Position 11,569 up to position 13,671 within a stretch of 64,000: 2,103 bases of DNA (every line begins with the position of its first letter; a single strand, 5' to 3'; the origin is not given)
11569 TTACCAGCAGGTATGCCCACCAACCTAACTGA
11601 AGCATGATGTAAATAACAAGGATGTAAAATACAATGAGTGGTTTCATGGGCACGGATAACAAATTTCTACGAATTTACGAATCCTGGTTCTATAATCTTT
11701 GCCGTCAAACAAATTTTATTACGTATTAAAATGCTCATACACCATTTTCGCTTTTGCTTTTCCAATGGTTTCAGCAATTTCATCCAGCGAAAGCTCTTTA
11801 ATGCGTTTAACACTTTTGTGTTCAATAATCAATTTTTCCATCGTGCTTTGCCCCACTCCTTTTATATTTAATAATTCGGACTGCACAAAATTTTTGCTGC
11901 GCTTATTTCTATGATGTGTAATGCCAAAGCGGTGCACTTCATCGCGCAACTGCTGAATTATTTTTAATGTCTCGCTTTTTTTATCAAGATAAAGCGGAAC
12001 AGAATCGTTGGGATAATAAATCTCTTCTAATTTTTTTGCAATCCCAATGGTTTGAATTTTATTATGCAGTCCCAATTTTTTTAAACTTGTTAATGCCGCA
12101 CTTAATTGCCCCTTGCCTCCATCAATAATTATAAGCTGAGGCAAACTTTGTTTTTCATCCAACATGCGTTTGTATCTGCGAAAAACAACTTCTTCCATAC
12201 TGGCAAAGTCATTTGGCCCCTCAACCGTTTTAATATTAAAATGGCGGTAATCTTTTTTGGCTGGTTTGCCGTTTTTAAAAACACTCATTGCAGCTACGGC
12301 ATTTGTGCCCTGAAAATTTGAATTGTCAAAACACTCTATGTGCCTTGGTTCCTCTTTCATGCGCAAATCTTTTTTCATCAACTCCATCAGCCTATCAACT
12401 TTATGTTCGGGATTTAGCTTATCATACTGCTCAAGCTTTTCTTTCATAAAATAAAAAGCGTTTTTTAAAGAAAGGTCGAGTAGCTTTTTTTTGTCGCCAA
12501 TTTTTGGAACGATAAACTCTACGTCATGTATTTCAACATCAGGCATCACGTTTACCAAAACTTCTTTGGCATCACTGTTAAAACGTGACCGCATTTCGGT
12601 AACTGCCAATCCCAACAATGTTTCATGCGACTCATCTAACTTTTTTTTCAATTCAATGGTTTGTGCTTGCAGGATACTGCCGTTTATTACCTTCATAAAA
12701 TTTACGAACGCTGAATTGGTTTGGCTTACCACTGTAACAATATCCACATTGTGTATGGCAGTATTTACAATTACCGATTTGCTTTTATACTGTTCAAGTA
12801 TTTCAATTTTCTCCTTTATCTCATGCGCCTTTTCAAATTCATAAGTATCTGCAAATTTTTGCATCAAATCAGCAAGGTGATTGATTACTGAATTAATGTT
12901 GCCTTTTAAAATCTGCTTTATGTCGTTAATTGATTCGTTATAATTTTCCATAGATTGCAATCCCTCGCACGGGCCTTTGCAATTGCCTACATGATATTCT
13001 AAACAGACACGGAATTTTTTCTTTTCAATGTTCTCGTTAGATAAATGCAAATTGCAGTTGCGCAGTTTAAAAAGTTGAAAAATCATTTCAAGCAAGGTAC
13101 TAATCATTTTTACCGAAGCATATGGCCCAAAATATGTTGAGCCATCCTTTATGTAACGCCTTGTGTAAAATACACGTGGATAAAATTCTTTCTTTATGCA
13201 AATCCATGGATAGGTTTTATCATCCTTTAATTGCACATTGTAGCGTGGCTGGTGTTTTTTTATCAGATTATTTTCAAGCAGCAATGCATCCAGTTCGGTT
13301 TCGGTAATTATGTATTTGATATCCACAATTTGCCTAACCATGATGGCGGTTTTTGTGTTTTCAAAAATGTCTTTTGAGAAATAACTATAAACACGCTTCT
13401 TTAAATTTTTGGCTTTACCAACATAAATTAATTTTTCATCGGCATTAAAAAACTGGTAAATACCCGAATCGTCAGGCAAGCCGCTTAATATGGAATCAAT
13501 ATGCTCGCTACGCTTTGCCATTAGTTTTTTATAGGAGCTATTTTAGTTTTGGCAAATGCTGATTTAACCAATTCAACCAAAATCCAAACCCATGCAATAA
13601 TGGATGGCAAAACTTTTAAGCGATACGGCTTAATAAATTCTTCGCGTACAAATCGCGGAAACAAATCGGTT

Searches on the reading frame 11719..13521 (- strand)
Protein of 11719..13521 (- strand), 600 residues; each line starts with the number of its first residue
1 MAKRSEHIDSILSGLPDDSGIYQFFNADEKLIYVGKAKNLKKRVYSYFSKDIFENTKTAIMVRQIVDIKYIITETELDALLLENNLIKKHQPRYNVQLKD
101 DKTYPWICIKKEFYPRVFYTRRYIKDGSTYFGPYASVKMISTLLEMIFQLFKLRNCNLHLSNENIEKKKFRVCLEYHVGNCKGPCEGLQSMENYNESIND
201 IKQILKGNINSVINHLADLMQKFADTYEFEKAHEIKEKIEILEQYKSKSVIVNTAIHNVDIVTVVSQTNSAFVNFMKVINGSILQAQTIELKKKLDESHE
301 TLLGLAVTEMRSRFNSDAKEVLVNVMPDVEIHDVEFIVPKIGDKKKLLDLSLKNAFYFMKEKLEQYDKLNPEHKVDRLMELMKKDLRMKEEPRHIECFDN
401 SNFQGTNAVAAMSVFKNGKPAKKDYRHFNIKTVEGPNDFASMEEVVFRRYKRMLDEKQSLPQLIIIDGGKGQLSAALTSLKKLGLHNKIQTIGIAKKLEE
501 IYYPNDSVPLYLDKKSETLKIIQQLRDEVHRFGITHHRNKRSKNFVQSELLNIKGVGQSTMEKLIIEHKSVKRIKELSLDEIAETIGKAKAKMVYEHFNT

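Call 56: search_protein_families(library=pfam, proteins=[window:11719-13521:-], max_evalue=0.00001)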
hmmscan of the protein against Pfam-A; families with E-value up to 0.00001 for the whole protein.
window:11719-13521:- (600 aa): 3 families
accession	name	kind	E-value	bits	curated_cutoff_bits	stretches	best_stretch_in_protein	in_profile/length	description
PF08459.17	UvrC_RNaseH_dom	-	4.6e-56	189.5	22.3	1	384-534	2-159/159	UvrC RNAse H endonuclease domain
PF22920.2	UvrC_RNaseH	-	6.4e-15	55.5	24.3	1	258-361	1-115/116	UvrC Ribonuclease H-like domain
PF01541.30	GIY-YIG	-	2.6e-13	50.5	22.6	1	20-95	3-78/78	GIY-YIG catalytic domain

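Call 65: find_homologous_proteins(query=window:11719-13521:-, max_evalue=1e-50)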
Query window:11719-13521:- (600 aa): 8000 proteins with E <= 1e-50 among 8000 candidates; the best 120 are listed.
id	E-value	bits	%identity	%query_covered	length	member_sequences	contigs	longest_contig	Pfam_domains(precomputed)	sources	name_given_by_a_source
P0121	0.0e+0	1326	100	100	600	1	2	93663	PF27096.1,PF01541.31,PF22920.3,PF08459.18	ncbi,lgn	-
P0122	0.0e+0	1050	77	99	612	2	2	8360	PF12826.14,PF27096.1,PF01541.31,PF22920.3,PF08459.18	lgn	-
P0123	0.0e+0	1037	77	99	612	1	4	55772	PF12826.14,PF27096.1,PF14520.13,PF01541.31,PF22920.3,PF08459.18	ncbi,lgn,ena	-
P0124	0.0e+0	1035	77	100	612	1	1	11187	PF12826.14,PF27096.1,PF14520.13,PF01541.31,PF22920.3,PF08459.18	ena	-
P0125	0.0e+0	1011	75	99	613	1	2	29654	PF12826.14,PF27096.1,PF14520.13,PF01541.31,PF22920.3,PF08459.18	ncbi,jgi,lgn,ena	jgi:excinuclease ABC subunit C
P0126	2.5e-288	976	72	100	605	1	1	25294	PF12826.14,PF27096.1,PF14520.13,PF01541.31,PF22920.3,PF08459.18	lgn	-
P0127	3.3e-288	975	73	100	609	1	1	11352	PF12826.14,PF27096.1,PF14520.13,PF02151.26,PF01541.31,PF22920.3,PF08459.18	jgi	-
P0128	6.2e-288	974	73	100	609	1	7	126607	PF12826.14,PF27096.1,PF01541.31,PF22920.3,PF08459.18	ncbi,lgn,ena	-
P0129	8.2e-288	974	73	100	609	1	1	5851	PF12826.14,PF27096.1,PF02151.26,PF01541.31,PF22920.3,PF08459.18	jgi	-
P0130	1.1e-287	974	73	100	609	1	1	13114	PF12826.14,PF27096.1,PF14520.13,PF02151.26,PF01541.31,PF22920.3,PF08459.18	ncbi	-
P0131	1.2e-287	973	73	100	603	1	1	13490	PF27096.1,PF14520.13,PF02151.26,PF01541.31,PF22920.3,PF08459.18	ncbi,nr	ncbi:MAG TPA: excinuclease ABC subunit UvrC, partial [Bacteroidia bacterium]|nr:excinuclease ABC sub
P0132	1.3e-287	973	73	100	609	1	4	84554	PF12826.14,PF27096.1,PF14520.13,PF02151.26,PF01541.31,PF22920.3,PF08459.18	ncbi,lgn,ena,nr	ncbi:MAG TPA: excinuclease ABC subunit UvrC [Bacteroidia bacterium]|nr:excinuclease ABC subunit UvrC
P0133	1.3e-287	973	73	100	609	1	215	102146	PF27096.1,PF14520.13,PF02151.26,PF01541.31,PF22920.3,PF08459.18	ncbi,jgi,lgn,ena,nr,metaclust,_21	ncbi:MAG: excinuclease ABC subunit C [Bacteroidetes bacterium]|nr:excinuclease ABC subunit C [Bacter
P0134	1.5e-287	973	73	100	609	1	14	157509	PF27096.1,PF01541.31,PF22920.3,PF08459.18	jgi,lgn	jgi:excinuclease ABC subunit C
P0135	1.9e-287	973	73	100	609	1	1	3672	PF12826.14,PF27096.1,PF02151.26,PF01541.31,PF22920.3,PF08459.18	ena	-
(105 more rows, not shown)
